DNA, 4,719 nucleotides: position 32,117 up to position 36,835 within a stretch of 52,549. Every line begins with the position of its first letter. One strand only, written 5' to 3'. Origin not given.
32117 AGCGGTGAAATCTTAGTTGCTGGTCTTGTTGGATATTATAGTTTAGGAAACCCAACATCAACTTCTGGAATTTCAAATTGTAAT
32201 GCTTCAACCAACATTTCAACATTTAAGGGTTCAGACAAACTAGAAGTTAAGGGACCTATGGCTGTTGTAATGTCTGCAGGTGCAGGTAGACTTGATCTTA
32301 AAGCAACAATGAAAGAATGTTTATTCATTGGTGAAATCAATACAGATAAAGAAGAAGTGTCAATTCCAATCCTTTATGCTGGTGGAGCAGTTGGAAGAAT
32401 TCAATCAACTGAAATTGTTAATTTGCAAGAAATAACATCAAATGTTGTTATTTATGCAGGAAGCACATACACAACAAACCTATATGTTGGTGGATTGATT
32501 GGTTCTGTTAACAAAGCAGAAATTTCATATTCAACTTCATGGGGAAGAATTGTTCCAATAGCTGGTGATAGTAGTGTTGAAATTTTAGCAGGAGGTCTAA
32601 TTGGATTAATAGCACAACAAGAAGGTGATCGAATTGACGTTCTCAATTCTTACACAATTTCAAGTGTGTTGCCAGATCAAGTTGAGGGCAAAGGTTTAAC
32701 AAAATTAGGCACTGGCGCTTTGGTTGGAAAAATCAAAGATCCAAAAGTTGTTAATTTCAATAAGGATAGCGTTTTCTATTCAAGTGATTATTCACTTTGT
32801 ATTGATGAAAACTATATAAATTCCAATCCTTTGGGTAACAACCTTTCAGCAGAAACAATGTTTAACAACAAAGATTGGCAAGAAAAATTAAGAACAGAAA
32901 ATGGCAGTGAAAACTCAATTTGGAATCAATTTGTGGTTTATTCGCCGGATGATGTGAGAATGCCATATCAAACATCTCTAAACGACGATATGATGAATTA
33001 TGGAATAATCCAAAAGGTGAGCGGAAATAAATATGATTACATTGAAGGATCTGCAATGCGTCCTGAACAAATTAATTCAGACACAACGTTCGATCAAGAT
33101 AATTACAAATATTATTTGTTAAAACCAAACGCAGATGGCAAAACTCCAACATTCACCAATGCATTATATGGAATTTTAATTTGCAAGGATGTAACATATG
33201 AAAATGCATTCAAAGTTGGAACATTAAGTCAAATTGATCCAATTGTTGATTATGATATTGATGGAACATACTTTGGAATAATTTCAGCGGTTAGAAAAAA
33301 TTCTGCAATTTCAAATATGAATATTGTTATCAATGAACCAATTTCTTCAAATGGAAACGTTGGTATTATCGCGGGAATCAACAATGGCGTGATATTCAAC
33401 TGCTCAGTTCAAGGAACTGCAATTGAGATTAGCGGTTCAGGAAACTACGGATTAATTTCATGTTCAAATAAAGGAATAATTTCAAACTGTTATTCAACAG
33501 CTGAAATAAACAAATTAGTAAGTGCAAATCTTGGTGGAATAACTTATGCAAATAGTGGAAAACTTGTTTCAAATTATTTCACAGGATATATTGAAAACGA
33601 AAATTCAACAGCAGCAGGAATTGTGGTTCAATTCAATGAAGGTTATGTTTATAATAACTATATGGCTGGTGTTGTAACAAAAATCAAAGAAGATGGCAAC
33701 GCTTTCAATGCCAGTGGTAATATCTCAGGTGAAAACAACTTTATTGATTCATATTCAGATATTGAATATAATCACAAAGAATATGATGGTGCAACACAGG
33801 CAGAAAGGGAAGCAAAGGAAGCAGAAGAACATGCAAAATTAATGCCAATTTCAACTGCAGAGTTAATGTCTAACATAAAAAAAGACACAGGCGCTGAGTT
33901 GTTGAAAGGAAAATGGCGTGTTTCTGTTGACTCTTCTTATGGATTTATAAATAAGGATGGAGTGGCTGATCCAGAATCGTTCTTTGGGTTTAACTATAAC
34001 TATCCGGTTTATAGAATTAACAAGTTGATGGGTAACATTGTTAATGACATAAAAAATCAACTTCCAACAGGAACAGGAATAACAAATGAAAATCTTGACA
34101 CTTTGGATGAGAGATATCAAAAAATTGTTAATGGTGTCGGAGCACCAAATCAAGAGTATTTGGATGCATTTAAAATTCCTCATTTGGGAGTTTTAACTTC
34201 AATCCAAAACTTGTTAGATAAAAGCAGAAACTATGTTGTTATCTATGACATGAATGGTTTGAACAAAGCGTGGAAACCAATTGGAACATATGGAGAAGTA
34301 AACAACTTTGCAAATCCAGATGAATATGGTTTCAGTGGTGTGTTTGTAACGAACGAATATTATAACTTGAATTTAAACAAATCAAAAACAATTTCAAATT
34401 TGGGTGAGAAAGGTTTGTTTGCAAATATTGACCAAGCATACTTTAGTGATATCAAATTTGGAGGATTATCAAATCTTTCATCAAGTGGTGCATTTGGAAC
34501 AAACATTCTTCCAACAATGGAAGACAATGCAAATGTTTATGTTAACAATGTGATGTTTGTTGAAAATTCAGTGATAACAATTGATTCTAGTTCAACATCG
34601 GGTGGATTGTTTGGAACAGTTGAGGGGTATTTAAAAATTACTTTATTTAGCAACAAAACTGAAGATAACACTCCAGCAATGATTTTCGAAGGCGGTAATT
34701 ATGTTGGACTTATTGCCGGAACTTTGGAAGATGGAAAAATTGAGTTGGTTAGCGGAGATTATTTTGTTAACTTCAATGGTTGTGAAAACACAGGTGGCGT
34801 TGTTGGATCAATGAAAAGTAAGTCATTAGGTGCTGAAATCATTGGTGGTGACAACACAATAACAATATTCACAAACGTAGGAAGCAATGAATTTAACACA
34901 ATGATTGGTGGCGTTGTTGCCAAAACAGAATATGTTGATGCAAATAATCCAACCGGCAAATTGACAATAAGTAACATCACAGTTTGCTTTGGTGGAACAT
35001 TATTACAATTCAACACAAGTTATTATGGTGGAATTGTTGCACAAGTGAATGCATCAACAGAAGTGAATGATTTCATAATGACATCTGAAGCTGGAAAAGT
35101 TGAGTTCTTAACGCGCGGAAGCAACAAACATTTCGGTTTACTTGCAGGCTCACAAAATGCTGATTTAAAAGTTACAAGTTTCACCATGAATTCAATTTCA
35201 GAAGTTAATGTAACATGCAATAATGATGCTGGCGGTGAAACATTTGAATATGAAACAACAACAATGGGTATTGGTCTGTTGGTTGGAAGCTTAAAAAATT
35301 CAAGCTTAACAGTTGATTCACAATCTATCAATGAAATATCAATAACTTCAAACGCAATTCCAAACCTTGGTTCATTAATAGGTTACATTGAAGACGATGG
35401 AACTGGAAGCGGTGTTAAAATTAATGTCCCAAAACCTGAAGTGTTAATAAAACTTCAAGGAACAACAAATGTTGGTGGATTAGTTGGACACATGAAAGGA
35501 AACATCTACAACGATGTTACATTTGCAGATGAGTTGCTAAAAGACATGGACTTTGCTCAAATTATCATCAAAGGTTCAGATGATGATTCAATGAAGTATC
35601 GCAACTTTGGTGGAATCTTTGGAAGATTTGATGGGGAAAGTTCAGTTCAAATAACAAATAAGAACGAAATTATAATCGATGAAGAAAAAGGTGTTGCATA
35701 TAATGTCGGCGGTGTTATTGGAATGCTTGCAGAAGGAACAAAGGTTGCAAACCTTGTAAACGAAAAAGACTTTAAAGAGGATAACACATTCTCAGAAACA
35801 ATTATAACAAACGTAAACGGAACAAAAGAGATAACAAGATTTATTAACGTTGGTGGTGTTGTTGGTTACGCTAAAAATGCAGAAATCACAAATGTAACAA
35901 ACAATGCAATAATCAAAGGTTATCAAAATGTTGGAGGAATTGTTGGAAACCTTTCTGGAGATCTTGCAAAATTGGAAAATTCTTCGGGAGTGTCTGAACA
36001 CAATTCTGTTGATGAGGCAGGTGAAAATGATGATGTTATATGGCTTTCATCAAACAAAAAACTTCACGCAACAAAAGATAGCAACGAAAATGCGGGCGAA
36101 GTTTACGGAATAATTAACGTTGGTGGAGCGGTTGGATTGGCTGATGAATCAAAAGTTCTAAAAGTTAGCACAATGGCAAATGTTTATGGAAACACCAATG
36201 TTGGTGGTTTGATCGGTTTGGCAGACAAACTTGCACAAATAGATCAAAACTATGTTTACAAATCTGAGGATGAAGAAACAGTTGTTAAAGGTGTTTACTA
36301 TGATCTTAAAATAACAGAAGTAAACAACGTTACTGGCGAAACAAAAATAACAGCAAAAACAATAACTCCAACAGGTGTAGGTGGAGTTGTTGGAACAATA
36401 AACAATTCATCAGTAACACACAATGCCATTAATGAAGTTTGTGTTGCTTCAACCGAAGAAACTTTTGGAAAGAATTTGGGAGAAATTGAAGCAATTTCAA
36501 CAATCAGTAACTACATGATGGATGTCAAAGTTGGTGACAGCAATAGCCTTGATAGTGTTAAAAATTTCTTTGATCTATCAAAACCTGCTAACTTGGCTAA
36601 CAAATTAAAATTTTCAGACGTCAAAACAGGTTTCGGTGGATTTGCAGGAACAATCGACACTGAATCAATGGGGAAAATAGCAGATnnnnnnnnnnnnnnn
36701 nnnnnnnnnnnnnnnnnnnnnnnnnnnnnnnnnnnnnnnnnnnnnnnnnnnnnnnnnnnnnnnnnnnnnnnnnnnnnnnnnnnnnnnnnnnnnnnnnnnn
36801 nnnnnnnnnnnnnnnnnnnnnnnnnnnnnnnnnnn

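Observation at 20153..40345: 6730-aa single-ORF surface protein built from at least six GLUG modules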

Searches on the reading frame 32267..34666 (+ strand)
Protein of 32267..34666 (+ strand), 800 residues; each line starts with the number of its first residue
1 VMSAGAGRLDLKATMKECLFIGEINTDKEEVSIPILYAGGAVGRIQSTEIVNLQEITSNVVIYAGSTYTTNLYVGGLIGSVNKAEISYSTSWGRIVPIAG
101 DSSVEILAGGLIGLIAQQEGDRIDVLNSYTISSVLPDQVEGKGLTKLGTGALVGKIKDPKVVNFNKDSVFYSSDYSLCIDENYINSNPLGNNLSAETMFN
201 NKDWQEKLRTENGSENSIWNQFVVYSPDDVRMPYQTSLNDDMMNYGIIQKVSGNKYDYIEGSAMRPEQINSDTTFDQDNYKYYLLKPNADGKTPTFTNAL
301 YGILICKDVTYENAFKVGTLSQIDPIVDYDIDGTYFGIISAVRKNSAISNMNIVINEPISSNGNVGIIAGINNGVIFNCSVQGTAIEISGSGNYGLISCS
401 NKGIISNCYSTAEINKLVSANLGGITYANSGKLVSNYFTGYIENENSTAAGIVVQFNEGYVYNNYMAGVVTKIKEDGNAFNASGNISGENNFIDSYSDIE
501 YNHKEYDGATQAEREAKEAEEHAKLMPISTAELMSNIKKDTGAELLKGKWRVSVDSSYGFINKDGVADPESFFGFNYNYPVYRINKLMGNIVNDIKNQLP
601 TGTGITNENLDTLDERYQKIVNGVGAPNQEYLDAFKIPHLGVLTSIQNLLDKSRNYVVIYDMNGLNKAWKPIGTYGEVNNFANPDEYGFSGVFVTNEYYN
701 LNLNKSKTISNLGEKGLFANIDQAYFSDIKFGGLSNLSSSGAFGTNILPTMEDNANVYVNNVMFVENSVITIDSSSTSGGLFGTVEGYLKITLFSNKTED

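Call 7: search_protein_families(library=pfam, proteins=[window:32267-34666:+], max_evalue=10)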
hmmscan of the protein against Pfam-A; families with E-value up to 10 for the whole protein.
window:32267-34666:+ (800 aa): 0 families

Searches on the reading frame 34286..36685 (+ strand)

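Call 7: search_protein_families(library=pfam, proteins=[window:34286-36685:+], max_evalue=10)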
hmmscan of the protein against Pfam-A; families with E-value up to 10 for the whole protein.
window:34286-36685:+ (800 aa): 1 family
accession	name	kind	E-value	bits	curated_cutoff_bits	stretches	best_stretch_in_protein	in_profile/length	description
PF07581.17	Glug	-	0.00073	20.2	20.5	4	521-541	4-25/28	The GLUG motif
